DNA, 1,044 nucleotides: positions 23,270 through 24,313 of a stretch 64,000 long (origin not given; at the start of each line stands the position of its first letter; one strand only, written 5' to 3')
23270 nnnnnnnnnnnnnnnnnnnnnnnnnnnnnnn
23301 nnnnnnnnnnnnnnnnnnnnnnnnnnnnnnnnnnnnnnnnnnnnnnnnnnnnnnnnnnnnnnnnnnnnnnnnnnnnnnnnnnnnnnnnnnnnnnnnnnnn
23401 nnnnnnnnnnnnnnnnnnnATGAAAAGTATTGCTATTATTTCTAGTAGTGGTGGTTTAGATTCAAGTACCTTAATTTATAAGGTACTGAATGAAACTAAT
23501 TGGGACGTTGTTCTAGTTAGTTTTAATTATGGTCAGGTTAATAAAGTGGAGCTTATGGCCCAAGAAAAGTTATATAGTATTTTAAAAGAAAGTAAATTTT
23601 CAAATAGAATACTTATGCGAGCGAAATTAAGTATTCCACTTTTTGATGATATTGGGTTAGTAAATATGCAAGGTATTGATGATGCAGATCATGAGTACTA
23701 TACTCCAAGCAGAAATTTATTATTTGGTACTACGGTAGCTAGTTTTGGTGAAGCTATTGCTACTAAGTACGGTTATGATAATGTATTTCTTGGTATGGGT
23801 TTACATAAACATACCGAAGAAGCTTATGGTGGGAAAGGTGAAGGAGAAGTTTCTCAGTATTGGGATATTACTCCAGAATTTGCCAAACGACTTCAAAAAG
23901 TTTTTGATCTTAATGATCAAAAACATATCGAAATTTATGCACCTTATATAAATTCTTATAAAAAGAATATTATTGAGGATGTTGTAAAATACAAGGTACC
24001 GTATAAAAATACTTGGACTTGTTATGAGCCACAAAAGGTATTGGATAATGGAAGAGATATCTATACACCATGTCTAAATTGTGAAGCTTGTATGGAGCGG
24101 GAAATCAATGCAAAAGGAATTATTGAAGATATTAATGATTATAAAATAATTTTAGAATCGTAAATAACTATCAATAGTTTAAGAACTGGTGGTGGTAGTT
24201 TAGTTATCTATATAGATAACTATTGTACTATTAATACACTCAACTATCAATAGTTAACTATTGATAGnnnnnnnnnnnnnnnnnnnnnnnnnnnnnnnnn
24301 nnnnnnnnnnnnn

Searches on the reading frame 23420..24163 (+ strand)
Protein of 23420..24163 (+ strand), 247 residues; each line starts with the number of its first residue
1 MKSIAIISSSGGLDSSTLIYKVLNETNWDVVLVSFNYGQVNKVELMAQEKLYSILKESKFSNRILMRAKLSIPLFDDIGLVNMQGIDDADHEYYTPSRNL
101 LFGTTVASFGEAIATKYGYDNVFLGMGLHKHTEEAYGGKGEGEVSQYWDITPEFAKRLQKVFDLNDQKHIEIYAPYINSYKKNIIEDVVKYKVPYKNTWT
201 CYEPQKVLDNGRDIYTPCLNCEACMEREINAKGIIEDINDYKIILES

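Call 18: search_protein_families(library=phrogs, proteins=[window:23420-24163:+])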
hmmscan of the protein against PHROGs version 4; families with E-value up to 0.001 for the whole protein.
window:23420-24163:+ (247 aa): 2 families
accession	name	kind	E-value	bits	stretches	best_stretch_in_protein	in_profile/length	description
phrog_1550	-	moron, auxiliary metabolic gene and host takeover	2.6e-32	113.1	1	6-230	149-346/418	QueC-like queuosine biosynthesis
phrog_10428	-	other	5.3e-14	52.8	1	3-227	256-456/476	L-glutamine-D-fructose-6-phosphate aminotransferase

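Call 19: search_protein_families(library=pfam, proteins=[window:23420-24163:+])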
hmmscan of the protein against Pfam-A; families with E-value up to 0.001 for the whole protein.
window:23420-24163:+ (247 aa): 1 family
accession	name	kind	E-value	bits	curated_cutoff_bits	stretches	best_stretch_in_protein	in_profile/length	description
PF06508.19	QueC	-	2.1e-29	102.9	22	1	5-228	2-203/210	Queuosine biosynthesis protein QueC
